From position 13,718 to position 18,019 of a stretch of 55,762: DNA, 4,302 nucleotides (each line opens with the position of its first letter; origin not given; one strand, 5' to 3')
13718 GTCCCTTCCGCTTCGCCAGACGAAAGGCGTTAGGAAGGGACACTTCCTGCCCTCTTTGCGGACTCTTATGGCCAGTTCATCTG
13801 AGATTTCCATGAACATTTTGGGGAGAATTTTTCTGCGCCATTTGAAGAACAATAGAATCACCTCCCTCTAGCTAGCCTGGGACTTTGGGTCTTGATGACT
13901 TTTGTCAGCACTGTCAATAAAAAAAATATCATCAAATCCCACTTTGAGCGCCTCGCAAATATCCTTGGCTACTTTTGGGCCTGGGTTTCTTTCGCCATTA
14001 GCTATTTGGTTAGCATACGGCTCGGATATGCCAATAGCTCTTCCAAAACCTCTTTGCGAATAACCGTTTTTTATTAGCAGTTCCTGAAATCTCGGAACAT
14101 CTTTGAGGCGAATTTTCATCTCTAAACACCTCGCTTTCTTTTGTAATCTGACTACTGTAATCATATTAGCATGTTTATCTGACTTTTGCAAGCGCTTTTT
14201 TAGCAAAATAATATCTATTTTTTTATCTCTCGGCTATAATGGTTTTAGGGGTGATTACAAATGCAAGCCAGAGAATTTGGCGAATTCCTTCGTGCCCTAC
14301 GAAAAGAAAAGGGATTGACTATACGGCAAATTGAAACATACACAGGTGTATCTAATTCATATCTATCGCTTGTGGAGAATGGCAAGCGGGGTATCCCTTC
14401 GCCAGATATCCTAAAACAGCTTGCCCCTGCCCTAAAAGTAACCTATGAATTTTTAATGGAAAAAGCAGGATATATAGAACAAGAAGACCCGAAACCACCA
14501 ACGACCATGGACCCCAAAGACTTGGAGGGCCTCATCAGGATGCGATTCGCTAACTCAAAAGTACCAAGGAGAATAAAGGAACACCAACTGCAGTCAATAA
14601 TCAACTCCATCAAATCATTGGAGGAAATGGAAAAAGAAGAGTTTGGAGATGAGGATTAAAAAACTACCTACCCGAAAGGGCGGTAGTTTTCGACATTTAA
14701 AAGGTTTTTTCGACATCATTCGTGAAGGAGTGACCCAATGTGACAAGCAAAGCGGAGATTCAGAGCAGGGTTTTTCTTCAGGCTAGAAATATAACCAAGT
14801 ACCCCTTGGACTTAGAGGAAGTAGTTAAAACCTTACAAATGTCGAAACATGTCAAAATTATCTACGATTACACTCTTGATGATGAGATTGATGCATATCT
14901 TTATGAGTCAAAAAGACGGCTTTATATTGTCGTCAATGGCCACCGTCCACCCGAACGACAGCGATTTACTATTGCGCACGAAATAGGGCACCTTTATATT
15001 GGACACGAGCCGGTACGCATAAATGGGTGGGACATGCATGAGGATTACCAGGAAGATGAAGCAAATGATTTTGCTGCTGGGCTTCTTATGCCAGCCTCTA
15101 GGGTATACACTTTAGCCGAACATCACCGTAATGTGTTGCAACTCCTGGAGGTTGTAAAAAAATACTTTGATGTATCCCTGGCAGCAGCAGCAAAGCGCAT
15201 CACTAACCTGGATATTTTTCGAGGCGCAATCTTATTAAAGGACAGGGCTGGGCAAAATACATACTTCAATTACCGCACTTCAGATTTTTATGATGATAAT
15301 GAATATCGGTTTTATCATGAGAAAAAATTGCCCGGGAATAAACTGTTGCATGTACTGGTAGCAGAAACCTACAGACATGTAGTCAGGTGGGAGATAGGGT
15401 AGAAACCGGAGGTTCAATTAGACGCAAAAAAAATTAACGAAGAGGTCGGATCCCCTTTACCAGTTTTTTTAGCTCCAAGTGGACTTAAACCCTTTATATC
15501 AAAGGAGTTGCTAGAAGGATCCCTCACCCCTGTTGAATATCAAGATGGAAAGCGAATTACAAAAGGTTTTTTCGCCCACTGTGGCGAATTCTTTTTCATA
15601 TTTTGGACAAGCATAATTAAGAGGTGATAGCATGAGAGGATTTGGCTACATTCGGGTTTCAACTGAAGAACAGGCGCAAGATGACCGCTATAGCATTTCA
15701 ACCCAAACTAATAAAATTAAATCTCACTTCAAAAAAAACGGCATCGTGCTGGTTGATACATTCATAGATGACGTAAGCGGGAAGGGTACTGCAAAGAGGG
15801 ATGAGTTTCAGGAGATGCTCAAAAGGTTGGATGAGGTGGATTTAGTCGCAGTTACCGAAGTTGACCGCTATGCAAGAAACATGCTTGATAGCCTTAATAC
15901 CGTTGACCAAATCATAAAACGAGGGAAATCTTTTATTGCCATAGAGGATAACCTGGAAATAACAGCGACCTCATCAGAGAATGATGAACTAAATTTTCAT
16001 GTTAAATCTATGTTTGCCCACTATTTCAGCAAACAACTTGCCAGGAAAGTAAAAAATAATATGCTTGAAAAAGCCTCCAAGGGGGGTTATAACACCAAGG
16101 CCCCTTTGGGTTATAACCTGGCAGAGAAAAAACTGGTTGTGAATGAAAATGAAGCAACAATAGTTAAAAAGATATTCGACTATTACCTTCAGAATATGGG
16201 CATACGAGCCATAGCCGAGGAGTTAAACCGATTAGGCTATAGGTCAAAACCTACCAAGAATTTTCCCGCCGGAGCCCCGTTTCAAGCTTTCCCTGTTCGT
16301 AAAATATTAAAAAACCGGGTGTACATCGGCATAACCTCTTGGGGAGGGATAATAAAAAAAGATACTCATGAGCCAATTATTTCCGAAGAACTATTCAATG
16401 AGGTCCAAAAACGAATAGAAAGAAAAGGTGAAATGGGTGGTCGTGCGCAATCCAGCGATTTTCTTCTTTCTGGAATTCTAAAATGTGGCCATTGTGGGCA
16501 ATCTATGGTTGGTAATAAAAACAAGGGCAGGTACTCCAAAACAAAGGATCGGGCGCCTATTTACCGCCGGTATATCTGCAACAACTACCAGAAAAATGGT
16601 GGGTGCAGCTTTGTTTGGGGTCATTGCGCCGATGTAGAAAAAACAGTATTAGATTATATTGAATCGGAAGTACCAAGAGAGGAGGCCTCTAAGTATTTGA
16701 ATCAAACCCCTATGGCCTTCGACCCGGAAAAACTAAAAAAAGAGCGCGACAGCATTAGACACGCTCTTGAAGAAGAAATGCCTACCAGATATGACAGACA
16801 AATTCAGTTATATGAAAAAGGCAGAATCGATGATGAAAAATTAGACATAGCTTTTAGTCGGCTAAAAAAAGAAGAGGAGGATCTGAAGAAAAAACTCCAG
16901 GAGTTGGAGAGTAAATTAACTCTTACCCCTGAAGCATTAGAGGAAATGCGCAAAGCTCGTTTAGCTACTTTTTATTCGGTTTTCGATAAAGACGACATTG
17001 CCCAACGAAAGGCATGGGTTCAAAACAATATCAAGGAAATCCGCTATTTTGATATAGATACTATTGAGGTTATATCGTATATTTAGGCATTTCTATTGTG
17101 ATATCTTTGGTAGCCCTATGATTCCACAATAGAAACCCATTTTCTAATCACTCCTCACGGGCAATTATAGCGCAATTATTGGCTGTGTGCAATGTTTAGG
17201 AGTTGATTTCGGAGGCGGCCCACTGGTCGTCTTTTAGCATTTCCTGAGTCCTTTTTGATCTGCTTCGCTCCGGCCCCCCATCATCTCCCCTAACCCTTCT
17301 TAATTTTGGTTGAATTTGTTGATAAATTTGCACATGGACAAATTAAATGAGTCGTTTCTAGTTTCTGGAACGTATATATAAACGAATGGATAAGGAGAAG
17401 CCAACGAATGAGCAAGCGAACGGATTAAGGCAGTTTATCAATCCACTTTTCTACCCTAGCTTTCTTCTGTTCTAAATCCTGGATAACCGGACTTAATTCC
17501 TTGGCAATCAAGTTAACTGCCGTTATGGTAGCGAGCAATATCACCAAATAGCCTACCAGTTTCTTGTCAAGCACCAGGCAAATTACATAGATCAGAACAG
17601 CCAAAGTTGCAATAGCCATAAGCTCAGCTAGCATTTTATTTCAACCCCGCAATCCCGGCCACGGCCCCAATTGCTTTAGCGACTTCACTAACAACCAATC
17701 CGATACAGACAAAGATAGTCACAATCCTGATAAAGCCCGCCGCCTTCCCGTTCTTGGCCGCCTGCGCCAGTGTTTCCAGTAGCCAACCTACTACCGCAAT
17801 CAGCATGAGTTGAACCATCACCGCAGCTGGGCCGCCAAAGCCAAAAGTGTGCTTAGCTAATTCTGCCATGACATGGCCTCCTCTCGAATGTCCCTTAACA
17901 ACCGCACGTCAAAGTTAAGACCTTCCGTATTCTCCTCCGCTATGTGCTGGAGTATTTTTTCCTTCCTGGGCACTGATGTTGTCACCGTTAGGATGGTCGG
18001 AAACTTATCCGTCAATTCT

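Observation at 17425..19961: DNA-transfer block of integrative mobilizable / conjugative elements (IME/AICE type) inside a complete siphovirus genome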

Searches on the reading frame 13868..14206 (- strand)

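Call 4: search_protein_families(library=pfam, proteins=[window:13868-14206:-], max_evalue=0.01)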
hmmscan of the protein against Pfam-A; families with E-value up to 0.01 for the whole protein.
window:13868-14206:- (112 aa): 4 families
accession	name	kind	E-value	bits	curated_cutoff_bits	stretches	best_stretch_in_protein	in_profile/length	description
PF01381.28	HTH_3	-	1.4e-11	44.6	23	1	42-93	3-54/55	Helix-turn-helix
PF13560.12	HTH_31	-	2.2e-05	25.1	27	1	47-90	13-57/64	Helix-turn-helix domain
PF13443.12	HTH_26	-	5.2e-05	23.9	22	1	40-95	2-58/63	Cro/C1-type HTH DNA-binding domain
PF12844.13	HTH_19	-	0.006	16.9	30.2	1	39-89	3-53/64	Helix-turn-helix domain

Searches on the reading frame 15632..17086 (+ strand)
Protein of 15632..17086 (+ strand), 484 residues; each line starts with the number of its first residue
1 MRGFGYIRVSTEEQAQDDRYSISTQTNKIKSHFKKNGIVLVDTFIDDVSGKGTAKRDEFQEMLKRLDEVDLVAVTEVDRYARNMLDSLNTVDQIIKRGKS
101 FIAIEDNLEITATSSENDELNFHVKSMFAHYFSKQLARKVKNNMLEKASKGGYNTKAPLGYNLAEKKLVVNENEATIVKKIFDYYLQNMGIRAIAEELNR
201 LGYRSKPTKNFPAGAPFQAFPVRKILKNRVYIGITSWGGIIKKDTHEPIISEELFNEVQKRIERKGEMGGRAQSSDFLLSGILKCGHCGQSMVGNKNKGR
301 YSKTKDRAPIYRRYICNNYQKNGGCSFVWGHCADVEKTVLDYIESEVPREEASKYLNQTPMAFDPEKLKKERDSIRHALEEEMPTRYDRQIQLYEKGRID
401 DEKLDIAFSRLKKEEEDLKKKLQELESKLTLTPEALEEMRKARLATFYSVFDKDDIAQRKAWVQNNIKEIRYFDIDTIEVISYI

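Call 4: search_protein_families(library=pfam, proteins=[window:15632-17086:+], max_evalue=0.01)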
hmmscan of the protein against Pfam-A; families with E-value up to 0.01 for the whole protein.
window:15632-17086:+ (484 aa): 3 families
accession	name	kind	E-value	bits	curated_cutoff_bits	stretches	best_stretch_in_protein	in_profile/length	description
PF00239.26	Resolvase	-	7.5e-29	101.1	23.3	1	4-152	2-144/145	Resolvase, N terminal domain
PF07508.19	Recombinase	-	4.4e-21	75.5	21.1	1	172-264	1-101/102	Recombinase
PF13408.12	Zn_ribbon_recom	-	1e-13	51.9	25.3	1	278-343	1-57/58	Recombinase zinc beta ribbon domain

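Call 84: find_related_loci(query=window:15632-17086:+, collection=viral_contigs, flank=8000)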
Query window:15632-17086:+ (484 aa) in viral_contigs; peptide patterns used: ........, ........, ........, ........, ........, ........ (x = any residue, [..] = any of these).
3 stretches matched a pattern, but none encodes a relative of the query by tblastn (E <= 1e-3).

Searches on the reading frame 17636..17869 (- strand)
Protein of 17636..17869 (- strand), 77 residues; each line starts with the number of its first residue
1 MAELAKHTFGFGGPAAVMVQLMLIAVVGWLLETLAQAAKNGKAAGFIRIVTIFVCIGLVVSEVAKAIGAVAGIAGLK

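Call 4: search_protein_families(library=pfam, proteins=[window:17636-17869:-], max_evalue=0.01)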
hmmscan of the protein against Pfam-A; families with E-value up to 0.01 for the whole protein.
window:17636-17869:- (77 aa): 0 families

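Call 5: search_protein_families(library=phrogs, proteins=[window:17636-17869:-], max_evalue=0.001)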
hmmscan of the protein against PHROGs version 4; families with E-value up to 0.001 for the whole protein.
window:17636-17869:- (77 aa): 0 families

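Call 26: search_protein_families(library=padloc, proteins=[window:17636-17869:-], max_evalue=0.01)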
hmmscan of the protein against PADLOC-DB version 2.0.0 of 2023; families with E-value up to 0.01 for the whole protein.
window:17636-17869:- (77 aa): 0 families

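Call 27: search_protein_families(library=ncbifam, proteins=[window:17636-17869:-], max_evalue=0.01)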
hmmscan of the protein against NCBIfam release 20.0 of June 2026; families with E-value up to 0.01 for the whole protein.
window:17636-17869:- (77 aa): 0 families

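Call 79: find_homologous_proteins(query=A3, max_evalue=0.001)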
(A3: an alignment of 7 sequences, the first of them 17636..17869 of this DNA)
Query A3 (7 sequences) (77 aa, profile of the alignment): 49 proteins with E <= 0.001 among 4255 candidates.
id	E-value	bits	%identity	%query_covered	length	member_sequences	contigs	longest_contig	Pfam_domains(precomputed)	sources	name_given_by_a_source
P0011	3.9e-26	109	41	90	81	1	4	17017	-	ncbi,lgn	-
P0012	4.6e-26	109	39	90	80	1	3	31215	-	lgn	-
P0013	1.8e-25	107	42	90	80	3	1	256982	-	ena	-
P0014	6.6e-25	105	100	100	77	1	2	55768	-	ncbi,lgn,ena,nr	ncbi:MAG: hypothetical protein M0021_09690 [Clostridia bacterium]|nr:hypothetical protein [Clostridi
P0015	8.8e-25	105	42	92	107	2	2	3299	-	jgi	-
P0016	2.4e-23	100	76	99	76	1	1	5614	-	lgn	-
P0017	2.4e-23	100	68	99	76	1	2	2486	-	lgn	-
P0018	4.4e-23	99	78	99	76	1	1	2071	-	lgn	-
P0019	5.9e-23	99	41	97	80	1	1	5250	-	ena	-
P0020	8.6e-23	98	45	97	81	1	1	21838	-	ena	-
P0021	1.5e-22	97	41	97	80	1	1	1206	-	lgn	-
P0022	2.0e-22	97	42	92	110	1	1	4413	-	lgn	-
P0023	3.0e-22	96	47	91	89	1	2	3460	-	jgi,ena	-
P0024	3.4e-22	96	40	97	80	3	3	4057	-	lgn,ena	-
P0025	8.4e-22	95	37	97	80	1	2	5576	-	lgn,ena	-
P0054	1.5e-17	81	26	94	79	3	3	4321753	-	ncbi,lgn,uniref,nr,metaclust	ncbi:hypothetical protein Desde_3139 [Desulfitobacterium dehalogenans ATCC 51507]|uniref:Uncharacter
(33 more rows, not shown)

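Call 80: find_encoding_contigs(protein=P0054, flank=10000, max_places=2)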
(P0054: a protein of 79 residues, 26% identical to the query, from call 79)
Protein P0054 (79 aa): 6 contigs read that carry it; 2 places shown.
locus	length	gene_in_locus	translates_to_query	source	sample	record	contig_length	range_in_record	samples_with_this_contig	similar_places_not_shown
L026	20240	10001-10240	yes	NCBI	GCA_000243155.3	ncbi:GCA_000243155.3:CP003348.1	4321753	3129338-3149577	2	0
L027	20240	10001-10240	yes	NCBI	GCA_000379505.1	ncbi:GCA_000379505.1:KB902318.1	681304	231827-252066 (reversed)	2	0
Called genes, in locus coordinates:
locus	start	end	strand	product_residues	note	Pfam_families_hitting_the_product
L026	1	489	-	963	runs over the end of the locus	PF00403:HMA, PF01206:TusA (faint), PF00403:HMA, PF00122:E1-E2_ATPase, PF00702:Hydrolase, PF08282:Hydrolase_3 (faint)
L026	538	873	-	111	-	PF02583:Trns_repr_metal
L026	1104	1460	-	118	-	PF00892:EamA, PF00893:Multi_Drug_Res (weak)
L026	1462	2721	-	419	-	PF13231:PMT_2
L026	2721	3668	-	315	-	PF01040:UbiA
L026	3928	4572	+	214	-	-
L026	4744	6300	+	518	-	PF13541:ChlI, PF00493:MCM (faint), PF00158:Sigma54_activat (weak), PF01078:Mg_chelatase, PF05496:RuvB_N (faint), PF07728:AAA_5, PF12844:HTH_19 (faint), PF01381:HTH_3 (weak)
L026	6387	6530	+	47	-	PF19483:DUF6019 (weak)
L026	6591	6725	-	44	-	-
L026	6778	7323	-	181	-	PF00583:Acetyltransf_1 (weak), PF13673:Acetyltransf_10 (weak), PF13508:Acetyltransf_7 (weak)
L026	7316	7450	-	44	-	-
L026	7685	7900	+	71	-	PF01381:HTH_3 (weak)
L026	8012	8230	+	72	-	-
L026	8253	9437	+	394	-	PF01580:FtsK_SpoIIIE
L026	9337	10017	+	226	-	PF13814:Replic_Relax (faint)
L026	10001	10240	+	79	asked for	-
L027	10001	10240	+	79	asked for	-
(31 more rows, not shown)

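Call 81: find_encoding_contigs(protein=P0013, flank=10000, max_places=1)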
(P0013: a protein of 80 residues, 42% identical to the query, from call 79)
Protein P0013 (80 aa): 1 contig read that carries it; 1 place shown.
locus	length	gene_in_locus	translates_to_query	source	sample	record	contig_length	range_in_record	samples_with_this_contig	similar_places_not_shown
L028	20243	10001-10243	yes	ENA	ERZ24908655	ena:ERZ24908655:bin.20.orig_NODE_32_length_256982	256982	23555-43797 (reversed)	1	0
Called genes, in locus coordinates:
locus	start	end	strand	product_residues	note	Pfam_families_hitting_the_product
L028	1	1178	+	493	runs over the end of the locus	-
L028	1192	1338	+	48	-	-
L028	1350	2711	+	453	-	-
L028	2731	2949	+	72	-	-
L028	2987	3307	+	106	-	PF10960:Holin_BhlA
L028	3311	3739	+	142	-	-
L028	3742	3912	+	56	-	-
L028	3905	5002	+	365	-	PF01520:Amidase_3, PF01476:LysM (weak), PF23457:LysM2_NFP (weak), PF01476:LysM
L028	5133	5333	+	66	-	-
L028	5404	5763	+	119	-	-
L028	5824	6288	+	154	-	-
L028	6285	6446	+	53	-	-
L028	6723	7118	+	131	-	PF07963:N_methyl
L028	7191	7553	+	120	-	PF18902:DUF5658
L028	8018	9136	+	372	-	PF01580:FtsK_SpoIIIE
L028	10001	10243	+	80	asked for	-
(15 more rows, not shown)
